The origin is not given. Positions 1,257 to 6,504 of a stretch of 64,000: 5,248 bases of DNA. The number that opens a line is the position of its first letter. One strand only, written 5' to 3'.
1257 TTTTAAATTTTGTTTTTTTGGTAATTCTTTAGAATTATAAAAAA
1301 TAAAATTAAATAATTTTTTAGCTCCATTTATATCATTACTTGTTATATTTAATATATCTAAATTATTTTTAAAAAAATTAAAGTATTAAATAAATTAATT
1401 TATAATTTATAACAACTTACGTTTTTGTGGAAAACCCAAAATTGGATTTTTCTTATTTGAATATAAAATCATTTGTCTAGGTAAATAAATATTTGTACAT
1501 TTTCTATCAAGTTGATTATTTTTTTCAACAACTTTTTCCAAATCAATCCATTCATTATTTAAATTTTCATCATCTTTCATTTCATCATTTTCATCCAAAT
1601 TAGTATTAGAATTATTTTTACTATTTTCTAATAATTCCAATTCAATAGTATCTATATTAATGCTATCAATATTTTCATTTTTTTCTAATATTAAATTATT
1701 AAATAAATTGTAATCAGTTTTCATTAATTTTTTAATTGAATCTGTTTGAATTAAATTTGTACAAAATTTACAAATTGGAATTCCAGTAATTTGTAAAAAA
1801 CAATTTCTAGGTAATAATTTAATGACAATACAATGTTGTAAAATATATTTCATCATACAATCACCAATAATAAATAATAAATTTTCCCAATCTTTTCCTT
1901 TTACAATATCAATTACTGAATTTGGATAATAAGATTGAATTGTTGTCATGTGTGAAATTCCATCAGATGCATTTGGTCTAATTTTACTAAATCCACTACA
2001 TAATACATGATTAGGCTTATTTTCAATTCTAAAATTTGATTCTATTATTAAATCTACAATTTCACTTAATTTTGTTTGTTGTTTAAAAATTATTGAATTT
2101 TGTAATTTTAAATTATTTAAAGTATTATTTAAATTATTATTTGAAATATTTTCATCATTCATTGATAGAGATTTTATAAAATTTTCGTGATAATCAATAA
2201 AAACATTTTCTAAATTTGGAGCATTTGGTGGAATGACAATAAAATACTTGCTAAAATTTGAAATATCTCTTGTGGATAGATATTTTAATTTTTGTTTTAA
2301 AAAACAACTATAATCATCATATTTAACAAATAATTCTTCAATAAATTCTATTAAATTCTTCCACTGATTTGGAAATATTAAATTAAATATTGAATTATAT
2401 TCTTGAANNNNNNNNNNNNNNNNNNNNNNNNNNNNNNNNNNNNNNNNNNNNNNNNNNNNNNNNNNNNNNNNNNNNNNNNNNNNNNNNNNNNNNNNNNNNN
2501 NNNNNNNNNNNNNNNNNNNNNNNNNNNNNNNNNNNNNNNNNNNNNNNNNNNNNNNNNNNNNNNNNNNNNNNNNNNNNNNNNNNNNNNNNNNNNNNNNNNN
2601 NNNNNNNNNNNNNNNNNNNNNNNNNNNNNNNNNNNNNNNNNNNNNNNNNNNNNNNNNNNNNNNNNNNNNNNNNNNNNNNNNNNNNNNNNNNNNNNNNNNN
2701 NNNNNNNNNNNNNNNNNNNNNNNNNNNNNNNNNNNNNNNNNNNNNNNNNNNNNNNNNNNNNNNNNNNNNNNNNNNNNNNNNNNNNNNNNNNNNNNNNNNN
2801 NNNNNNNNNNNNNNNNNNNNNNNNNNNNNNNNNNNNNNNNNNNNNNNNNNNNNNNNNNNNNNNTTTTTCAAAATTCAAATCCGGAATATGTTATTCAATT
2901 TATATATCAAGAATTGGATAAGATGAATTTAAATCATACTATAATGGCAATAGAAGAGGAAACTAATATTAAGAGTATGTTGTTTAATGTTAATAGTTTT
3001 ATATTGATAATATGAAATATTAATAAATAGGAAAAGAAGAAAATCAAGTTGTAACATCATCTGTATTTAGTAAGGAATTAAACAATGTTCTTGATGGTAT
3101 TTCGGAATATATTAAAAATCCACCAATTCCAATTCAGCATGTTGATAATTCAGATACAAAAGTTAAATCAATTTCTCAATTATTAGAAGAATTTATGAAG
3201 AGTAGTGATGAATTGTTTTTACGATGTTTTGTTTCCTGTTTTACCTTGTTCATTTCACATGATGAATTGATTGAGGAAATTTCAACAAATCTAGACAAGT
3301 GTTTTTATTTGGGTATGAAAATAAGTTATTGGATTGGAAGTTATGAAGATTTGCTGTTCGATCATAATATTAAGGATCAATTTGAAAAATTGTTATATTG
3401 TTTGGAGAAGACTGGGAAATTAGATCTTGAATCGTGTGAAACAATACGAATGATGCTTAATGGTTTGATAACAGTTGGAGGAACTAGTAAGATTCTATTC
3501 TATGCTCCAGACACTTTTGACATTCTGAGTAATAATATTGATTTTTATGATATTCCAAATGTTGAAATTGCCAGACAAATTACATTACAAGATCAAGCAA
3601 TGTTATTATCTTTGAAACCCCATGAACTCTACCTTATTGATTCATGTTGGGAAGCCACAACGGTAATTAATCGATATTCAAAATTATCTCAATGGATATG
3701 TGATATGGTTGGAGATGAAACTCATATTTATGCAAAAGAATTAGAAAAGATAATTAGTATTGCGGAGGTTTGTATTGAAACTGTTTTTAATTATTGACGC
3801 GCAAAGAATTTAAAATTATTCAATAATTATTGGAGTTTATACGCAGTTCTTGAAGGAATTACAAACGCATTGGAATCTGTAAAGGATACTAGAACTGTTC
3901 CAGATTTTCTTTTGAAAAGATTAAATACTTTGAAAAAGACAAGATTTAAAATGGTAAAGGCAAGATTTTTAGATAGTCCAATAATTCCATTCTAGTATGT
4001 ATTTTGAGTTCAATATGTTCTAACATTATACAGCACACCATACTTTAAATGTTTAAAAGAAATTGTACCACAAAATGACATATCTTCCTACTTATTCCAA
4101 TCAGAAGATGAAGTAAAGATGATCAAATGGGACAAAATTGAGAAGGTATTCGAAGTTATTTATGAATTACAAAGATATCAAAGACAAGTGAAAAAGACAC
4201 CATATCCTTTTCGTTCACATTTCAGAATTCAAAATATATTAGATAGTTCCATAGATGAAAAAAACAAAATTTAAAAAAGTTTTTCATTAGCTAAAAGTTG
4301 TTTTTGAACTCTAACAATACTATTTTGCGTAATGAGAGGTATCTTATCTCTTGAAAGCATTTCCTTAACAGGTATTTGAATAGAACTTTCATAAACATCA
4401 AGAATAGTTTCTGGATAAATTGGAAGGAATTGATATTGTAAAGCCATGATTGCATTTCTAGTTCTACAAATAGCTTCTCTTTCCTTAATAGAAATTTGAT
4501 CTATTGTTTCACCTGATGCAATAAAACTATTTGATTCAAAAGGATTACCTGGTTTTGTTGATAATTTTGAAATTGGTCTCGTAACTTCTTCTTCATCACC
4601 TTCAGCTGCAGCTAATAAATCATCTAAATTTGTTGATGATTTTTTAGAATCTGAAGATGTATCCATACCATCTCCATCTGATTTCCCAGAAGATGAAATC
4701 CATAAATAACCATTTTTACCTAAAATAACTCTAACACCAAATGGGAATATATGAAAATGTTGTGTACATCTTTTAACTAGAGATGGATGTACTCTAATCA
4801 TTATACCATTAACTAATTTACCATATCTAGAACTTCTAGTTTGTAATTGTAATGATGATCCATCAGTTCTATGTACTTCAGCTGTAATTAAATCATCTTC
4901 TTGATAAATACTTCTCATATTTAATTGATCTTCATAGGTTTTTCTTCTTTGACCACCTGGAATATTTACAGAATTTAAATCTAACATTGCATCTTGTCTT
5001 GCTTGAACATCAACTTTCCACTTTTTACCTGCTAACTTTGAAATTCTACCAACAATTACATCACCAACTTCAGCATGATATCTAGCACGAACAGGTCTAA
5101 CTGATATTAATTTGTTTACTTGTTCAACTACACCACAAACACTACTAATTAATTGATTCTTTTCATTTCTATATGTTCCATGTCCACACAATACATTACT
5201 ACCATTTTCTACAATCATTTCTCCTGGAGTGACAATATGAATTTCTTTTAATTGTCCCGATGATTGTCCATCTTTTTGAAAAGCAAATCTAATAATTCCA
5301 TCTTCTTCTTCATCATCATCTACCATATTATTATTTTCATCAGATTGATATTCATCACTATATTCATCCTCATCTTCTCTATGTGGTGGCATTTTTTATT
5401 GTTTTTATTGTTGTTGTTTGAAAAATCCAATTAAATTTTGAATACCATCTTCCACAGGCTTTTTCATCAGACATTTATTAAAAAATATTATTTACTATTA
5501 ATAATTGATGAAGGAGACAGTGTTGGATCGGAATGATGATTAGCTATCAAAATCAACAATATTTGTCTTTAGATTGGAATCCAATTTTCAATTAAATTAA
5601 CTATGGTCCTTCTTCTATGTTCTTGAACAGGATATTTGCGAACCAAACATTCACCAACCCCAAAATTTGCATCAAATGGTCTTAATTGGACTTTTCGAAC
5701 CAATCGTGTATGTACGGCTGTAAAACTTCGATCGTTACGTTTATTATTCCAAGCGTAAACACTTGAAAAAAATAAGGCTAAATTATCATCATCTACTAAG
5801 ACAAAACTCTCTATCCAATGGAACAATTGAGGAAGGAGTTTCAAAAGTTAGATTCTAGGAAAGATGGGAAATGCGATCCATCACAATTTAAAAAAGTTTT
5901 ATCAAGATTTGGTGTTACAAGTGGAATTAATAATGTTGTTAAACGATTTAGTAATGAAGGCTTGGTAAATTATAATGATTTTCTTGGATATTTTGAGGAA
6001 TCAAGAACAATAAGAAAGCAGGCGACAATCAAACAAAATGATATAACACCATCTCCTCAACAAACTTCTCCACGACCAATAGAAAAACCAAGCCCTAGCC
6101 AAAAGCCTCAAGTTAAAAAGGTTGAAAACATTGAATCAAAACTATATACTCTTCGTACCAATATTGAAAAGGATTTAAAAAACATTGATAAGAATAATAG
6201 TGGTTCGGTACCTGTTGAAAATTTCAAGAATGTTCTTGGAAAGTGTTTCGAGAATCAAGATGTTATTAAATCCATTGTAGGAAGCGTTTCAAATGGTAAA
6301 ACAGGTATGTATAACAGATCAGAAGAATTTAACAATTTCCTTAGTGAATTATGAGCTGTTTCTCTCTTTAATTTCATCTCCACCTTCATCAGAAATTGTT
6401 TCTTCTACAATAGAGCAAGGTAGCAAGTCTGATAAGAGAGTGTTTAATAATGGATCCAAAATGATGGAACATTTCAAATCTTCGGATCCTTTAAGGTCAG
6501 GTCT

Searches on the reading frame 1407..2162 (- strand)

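Call 57: search_protein_families(library=pfam, proteins=[window:1407-2162:-], max_evalue=0.001)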
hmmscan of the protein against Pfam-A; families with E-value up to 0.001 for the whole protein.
window:1407-2162:- (251 aa): 1 family
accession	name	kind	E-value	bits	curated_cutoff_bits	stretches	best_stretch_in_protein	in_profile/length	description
PF11474.14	TEN_TERT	-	4.6e-10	40.4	25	1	47-138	69-148/156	Telomerase reverse transcriptase, TEN domain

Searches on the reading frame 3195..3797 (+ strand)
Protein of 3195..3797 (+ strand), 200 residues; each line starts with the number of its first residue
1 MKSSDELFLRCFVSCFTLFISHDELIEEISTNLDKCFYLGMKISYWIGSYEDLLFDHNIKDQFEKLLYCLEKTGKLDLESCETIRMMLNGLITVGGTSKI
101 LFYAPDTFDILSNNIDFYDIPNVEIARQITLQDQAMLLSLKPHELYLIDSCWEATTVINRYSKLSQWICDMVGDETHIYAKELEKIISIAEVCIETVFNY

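Call 57: search_protein_families(library=pfam, proteins=[window:3195-3797:+], max_evalue=0.001)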
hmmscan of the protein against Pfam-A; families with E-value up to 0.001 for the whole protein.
window:3195-3797:+ (200 aa): 1 family
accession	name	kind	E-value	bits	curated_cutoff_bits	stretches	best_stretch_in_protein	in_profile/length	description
PF00617.24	RasGEF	-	4.8e-06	27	23.1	1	124-195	1-82/181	RasGEF domain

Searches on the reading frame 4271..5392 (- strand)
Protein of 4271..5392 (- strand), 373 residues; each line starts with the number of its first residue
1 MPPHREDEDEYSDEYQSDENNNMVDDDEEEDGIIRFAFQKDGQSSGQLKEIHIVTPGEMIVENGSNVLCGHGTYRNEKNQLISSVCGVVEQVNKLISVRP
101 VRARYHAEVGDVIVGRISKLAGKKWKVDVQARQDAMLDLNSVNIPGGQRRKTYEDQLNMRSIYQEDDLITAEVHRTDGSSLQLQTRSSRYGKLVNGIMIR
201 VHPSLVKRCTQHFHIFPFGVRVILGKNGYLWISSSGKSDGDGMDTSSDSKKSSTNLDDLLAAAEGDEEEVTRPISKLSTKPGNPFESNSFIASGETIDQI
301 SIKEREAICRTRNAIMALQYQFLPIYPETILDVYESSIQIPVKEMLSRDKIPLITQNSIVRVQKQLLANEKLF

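Call 57: search_protein_families(library=pfam, proteins=[window:4271-5392:-], max_evalue=0.001)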
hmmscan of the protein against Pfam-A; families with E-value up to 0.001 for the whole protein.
window:4271-5392:- (373 aa): 4 families
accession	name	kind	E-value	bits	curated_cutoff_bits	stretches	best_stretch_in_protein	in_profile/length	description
PF21266.3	RRP4_S1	-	1.7e-30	105.5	27.3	1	104-175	1-73/73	RRP4, S1 domain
PF15985.11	KH_6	-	6.4e-12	46.1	27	1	196-235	1-44/47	KH domain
PF14382.12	ECR1_N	-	5.2e-08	33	27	1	53-92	1-38/38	Exosome complex exonuclease RRP4 N-terminal region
PF22625.2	ECR1_N_2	-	0.00027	21.1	27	1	53-100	3-49/51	Exosome RNA binding protein RRP4 N-terminal domain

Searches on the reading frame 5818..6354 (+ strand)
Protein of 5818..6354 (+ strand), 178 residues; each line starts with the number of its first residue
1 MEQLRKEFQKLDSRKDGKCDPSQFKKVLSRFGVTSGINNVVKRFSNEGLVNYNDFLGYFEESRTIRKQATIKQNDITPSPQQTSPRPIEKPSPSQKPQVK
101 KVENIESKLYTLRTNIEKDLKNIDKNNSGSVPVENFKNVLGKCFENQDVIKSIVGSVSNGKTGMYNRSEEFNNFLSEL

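Call 57: search_protein_families(library=pfam, proteins=[window:5818-6354:+], max_evalue=0.001)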
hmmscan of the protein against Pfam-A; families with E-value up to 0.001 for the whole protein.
window:5818-6354:+ (178 aa): 3 families
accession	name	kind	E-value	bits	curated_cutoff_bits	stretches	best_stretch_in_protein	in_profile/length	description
PF13405.12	EF-hand_6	-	2.1e-08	33.6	25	0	3-32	1-30/30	EF-hand domain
PF13499.12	EF-hand_7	-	2.1e-07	31.6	30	0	2-59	2-66/67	EF-hand domain pair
PF00036.39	EF-hand_1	-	1.2e-06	28.1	25.4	0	4-30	2-28/29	EF hand domain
